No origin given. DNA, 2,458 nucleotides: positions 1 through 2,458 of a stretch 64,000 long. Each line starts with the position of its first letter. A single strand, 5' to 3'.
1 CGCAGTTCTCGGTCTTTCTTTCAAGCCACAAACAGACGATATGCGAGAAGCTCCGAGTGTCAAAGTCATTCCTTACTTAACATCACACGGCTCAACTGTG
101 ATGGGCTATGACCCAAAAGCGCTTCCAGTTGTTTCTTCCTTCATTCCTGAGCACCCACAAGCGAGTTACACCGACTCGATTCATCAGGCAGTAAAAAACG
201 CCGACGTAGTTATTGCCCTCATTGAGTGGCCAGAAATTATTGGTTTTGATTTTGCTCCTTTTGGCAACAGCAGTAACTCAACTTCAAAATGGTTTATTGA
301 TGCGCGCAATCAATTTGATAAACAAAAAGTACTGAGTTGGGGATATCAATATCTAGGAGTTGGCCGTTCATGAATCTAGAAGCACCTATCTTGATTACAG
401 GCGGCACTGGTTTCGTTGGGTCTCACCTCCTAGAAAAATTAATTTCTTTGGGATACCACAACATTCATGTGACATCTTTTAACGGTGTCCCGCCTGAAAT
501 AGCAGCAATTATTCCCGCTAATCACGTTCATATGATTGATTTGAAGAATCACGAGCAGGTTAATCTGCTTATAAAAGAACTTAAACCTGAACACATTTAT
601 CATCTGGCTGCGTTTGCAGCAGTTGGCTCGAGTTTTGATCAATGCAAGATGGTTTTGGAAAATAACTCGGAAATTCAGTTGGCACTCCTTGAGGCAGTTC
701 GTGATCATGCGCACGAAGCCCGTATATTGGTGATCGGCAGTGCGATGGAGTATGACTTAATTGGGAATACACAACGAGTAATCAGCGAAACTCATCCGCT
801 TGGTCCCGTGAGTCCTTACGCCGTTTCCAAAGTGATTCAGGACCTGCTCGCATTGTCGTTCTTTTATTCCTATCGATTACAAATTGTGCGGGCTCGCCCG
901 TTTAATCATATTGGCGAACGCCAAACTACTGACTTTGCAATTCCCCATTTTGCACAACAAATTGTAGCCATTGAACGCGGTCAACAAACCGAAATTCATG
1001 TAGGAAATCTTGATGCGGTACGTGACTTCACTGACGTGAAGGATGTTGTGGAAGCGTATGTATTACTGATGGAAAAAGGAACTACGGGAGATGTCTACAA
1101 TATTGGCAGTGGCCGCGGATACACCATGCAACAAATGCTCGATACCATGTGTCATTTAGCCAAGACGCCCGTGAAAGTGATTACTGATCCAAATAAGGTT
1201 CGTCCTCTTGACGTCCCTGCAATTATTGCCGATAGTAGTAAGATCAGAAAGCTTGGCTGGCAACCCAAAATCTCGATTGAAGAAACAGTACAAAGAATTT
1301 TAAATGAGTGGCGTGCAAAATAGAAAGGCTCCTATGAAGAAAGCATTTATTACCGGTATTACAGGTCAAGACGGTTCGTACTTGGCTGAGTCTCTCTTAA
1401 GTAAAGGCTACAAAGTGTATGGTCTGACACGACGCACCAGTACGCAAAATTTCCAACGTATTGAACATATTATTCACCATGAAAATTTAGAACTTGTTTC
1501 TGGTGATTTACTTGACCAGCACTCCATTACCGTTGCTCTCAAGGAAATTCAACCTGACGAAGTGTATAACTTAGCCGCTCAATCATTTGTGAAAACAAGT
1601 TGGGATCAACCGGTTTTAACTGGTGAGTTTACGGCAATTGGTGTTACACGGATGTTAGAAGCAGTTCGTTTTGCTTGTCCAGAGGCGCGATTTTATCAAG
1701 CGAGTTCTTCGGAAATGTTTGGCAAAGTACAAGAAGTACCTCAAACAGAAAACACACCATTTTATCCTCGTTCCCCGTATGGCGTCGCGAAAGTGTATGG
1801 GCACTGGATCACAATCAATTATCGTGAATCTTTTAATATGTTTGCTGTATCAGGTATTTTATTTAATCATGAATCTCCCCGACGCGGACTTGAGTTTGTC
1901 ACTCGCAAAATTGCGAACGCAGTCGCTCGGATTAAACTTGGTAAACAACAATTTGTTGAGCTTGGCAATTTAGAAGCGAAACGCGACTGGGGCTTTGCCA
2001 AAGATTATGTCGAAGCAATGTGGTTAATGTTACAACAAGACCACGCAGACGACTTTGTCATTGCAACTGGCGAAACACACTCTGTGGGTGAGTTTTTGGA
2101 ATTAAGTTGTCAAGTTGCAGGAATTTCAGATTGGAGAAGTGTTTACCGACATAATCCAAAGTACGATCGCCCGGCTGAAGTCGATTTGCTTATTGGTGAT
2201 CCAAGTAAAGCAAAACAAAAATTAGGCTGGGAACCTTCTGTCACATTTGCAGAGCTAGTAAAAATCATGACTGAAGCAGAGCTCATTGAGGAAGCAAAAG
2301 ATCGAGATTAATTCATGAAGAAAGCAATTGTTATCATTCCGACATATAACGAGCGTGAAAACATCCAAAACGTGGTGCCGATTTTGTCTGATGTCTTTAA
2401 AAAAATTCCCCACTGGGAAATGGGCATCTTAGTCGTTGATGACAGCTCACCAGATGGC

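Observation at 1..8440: GDP-6-deoxyhexose synthesis coupled to two Dpm1-like GT2 synthases and three GT-C membrane transferases: a lipid-linked extracytoplasmic glycosylation system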

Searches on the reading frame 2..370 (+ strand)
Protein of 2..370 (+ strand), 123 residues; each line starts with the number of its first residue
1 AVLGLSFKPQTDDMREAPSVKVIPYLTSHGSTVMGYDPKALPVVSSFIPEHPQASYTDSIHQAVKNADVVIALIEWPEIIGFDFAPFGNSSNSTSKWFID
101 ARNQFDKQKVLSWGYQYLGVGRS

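Call 7: search_protein_families(library=pfam, proteins=[window:2-370:+], max_evalue=0.01)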
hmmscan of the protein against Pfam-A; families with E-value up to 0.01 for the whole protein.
window:2-370:+ (123 aa): 1 family
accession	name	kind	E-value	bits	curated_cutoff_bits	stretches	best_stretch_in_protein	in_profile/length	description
PF03720.21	UDPG_MGDP_dh_C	-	3.7e-22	79.1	30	1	1-106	1-102/103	UDP-glucose/GDP-mannose dehydrogenase family, UDP binding domain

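Call 8: search_protein_families(library=ncbifam, proteins=[window:2-370:+], max_evalue=0.01)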
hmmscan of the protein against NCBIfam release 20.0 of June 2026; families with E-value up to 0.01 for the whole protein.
window:2-370:+ (123 aa): 5 families
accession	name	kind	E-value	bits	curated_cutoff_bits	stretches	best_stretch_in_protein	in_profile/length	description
NF047673.2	TeichurnBiosyTuaD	equivalog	7.4e-25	88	700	1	1-122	314-431/439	UDP-glucose 6-dehydrogenase TuaD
NF041297.1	UDPGDh_AglM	equivalog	5.8e-17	61.7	670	1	1-83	320-399/429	UDP-glucose 6-dehydrogenase AglM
TIGR03026.1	NDP-sugDHase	subfamily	3e-15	55.9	189.8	1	1-102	317-412/413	nucleotide sugar dehydrogenase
NF008286.0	PRK11064.1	equivalog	7.5e-07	28.1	459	1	1-78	324-398/420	UDP-N-acetyl-D-mannosamine dehydrogenase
NF040825.1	UDPMaNacDH_Arch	equivalog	8.5e-07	28.2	750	1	1-122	312-415/418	UDP-N-acetyl-D-mannosamine dehydrogenase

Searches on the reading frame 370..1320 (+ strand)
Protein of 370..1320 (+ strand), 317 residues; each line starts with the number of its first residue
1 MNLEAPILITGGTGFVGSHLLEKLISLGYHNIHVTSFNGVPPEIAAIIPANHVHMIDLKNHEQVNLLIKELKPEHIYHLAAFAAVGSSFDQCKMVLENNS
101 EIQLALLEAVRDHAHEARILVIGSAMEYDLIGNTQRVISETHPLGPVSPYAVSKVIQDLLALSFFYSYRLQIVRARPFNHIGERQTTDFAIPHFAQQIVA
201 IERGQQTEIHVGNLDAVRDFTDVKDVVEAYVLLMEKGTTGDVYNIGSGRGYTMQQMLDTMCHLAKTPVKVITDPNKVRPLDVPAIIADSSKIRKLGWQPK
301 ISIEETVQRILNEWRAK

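Call 7: search_protein_families(library=pfam, proteins=[window:370-1320:+], max_evalue=0.01)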
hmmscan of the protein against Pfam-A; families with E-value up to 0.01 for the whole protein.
window:370-1320:+ (317 aa): 6 families
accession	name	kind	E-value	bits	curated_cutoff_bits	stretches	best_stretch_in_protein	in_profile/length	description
PF16363.11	GDP_Man_Dehyd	-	6.4e-66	223.5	27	1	8-309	1-331/332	GDP-mannose 4,6 dehydratase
PF01370.27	Epimerase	-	2.6e-49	168.2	20.9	1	7-246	1-240/240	NAD dependent epimerase/dehydratase family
PF04321.23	RmlD_sub_bind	-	6.3e-12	45.6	27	1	7-174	3-147/287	RmlD substrate binding domain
PF02719.21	Polysacc_synt_2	-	6.6e-09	35.8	20.2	1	7-266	1-249/293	Polysaccharide biosynthesis protein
PF01073.25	3Beta_HSD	-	3.2e-07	30.1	22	1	8-232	1-227/280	3-beta hydroxysteroid dehydrogenase/isomerase family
PF07993.18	NAD_binding_4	-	0.00068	19.3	20.1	1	9-27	1-19/258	Male sterility protein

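Call 8: search_protein_families(library=ncbifam, proteins=[window:370-1320:+], max_evalue=0.01)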
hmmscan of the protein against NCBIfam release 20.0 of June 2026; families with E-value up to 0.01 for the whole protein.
window:370-1320:+ (317 aa): 28 families (the best 25 are shown)
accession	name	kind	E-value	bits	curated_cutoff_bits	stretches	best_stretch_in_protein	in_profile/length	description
TIGR04180.1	EDH_00030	hypoth_equivalog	3.8e-45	154.2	475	1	7-301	1-296/297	NAD-dependent 4,6-dehydratase LegB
TIGR01181.1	dTDP_gluc_dehyt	equivalog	2e-41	142.2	365.1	1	7-311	2-308/321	dTDP-glucose 4,6-dehydratase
TIGR01179.1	galE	equivalog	2.6e-36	125.1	262.3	1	7-311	2-322/332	UDP-glucose 4-epimerase GalE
TIGR01472.1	gmd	equivalog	1.2e-33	116.8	415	1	8-312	4-336/342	GDP-mannose 4,6-dehydratase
TIGR02197.1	heptose_epim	equivalog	1.7e-26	93.1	274.6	1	7-314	1-313/316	ADP-glyceromanno-heptose 6-epimerase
TIGR02622.1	CDP_4_6_dhtase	equivalog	8.9e-26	90.8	278.45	1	7-314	7-330/352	CDP-glucose 4,6-dehydratase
NF007582.0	PRK10217.1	equivalog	2.3e-20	73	698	1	7-310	4-327/355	dTDP-glucose 4,6-dehydratase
NF007956.0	PRK10675.1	subfamily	6.8e-19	68.2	394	1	7-310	3-325/338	UDP-glucose 4-epimerase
NF047922.1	GDPFucSynFcl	equivalog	2e-18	66.9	500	1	53-312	34-299/308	GDP-L-fucose synthase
NF007490.0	PRK10084.1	subfamily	1.5e-17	63.7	649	2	136-312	153-332/361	dTDP-glucose 4,6-dehydratase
NF008360.0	PRK11150.1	equivalog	1.6e-16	60.4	452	1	7-301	2-292/310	ADP-glyceromanno-heptose 6-epimerase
NF043036.1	ErythonDh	equivalog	5.4e-13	48.8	325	1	7-161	3-160/321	D-erythronate dehydrogenase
NF011728.1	PRK15181.1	equivalog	6.2e-13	48.5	760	1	7-255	18-273/348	Vi polysaccharide biosynthesis UDP-N-acetylglucosaminuronic acid C-4 epimerase TviC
NF008872.0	PRK11908.1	equivalog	8.4e-13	48.1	294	1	7-316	4-337/349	bifunctional UDP-4-keto-pentose/UDP-xylose synthase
TIGR03466.1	HpnA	hypoth_equivalog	1.1e-12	47.5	367.65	1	7-276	3-258/327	hopanoid-associated sugar epimerase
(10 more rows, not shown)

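Call 11: search_solved_structures(query=window:370-1320:+, max_evalue=1e-10)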
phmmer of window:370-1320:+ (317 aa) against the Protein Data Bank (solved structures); distinct sequences matched with E-value up to 1e-10: 91 (the best 60 are shown).
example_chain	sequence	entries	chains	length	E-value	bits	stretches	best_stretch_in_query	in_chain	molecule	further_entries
2pk3_A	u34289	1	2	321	6.9e-61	209.8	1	7-315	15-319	GDP-6-deoxy-D-lyxo-4-hexulose reductase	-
6x3b_A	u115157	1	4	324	1.2e-37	133.5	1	13-316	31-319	GDP-6-deoxy-D-mannose reductase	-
4lw8_A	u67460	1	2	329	5.2e-32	115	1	8-316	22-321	Putative epimerase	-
4zrm_A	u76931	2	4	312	1.6e-30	110.1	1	7-310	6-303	UDP-glucose 4-epimerase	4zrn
1n7g_A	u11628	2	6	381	9.6e-30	107.6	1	7-313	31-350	GDP-D-mannose-4,6-dehydratase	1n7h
1db3_A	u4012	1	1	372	3.7e-29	105.6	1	8-259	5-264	GDP-MANNOSE 4,6-DEHYDRATASE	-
2p5u_A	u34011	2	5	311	1.1e-28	104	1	7-315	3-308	UDP-glucose 4-epimerase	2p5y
7us5_A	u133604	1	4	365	7.4e-26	94.8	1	7-315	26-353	GDP-D-GLYCERO-D-MANNO-HEPTOSE 4,6-DEHYDRATASE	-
7kf3_A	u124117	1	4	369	1e-25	94.4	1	7-257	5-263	GDP-mannose 4,6-dehydratase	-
6gpj_A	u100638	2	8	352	2.8e-25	92.9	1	7-269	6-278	GDP-mannose 4,6 dehydratase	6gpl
6bi4_A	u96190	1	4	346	3.1e-25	92.7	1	6-311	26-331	dTDP-glucose 4,6-dehydratase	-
6q94_B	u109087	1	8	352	3.5e-25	92.6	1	7-269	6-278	GDP-mannose 4,6 dehydratase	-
1t2a_A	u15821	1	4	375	3.6e-25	92.5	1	7-269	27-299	GDP-mannose 4,6 dehydratase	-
5in4_A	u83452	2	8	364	3.8e-25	92.5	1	7-269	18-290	GDP-mannose 4,6 dehydratase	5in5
6gpk_A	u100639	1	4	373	5.8e-25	91.8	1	7-269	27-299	GDP-mannose 4,6 dehydratase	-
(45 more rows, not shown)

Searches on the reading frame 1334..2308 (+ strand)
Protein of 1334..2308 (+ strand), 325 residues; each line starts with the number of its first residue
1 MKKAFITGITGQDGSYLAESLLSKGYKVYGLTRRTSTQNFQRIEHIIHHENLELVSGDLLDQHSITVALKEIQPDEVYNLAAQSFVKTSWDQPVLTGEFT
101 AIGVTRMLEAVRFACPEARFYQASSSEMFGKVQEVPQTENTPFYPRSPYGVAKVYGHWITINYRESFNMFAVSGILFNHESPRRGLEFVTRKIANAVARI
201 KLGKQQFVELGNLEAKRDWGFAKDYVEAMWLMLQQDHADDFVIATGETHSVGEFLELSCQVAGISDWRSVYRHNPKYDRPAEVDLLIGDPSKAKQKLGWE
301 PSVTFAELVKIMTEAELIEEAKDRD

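Call 7: search_protein_families(library=pfam, proteins=[window:1334-2308:+], max_evalue=0.01)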
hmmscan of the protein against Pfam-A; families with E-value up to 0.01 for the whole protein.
window:1334-2308:+ (325 aa): 5 families
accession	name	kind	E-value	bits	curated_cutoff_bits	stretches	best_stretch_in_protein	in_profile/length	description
PF16363.11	GDP_Man_Dehyd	-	6.7e-138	460.1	27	1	5-312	1-332/332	GDP-mannose 4,6 dehydratase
PF01370.27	Epimerase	-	2.6e-72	243.5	20.9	1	5-244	2-240/240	NAD dependent epimerase/dehydratase family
PF04321.23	RmlD_sub_bind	-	1.7e-09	37.6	27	1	4-176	3-152/287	RmlD substrate binding domain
PF05368.20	NmrA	-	1.9e-06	28.1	27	1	3-72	4-70/298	NmrA-like family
PF13460.12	NAD_binding_10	-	7.5e-05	23.1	27.2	1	8-72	1-61/184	NAD(P)H-binding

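Call 8: search_protein_families(library=ncbifam, proteins=[window:1334-2308:+], max_evalue=0.01)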
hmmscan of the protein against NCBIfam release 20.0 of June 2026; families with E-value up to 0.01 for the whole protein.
window:1334-2308:+ (325 aa): 25 families
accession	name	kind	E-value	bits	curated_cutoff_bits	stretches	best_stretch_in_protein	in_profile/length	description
TIGR01472.1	gmd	equivalog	2.2e-132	441.4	415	1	2-317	1-339/342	GDP-mannose 4,6-dehydratase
TIGR04180.1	EDH_00030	hypoth_equivalog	3.3e-33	115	475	1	5-303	2-296/297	NAD-dependent 4,6-dehydratase LegB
TIGR01181.1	dTDP_gluc_dehyt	equivalog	1.3e-31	109.8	365.1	1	4-310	2-305/321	dTDP-glucose 4,6-dehydratase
TIGR02622.1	CDP_4_6_dhtase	equivalog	7.4e-23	81.2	278.45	1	2-126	5-130/352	CDP-glucose 4,6-dehydratase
TIGR01179.1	galE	equivalog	7e-22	77.7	262.3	2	5-168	3-164/332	UDP-glucose 4-epimerase GalE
NF007582.0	PRK10217.1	equivalog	4.8e-15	55.5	698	1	1-310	1-325/355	dTDP-glucose 4,6-dehydratase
NF007490.0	PRK10084.1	subfamily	9.7e-12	44.5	649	1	3-310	2-328/361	dTDP-glucose 4,6-dehydratase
NF052578.1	StrlDmthSdmBMthl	equivalog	2.3e-11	44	600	1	5-266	4-249/328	sterol demethylase protein SdmB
NF007956.0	PRK10675.1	subfamily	8.8e-10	38.2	394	1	4-157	3-157/338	UDP-glucose 4-epimerase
NF043036.1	ErythonDh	equivalog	2.4e-09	36.8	325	1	4-163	3-163/321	D-erythronate dehydrogenase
NF011728.1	PRK15181.1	equivalog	3.2e-09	36.2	760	1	2-307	16-328/348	Vi polysaccharide biosynthesis UDP-N-acetylglucosaminuronic acid C-4 epimerase TviC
TIGR03466.1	HpnA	hypoth_equivalog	1.3e-07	30.8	367.65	1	3-143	2-132/327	hopanoid-associated sugar epimerase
TIGR01214.1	rmlD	equivalog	4.1e-06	26.1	224.05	1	5-204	3-177/285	dTDP-4-dehydrorhamnose reductase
NF008872.0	PRK11908.1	equivalog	0.00038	19.6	294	0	1-98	1-93/349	bifunctional UDP-4-keto-pentose/UDP-xylose synthase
NF005539.0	PRK07201.1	equivalog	0.00048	19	549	1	5-71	4-71/657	SDR family oxidoreductase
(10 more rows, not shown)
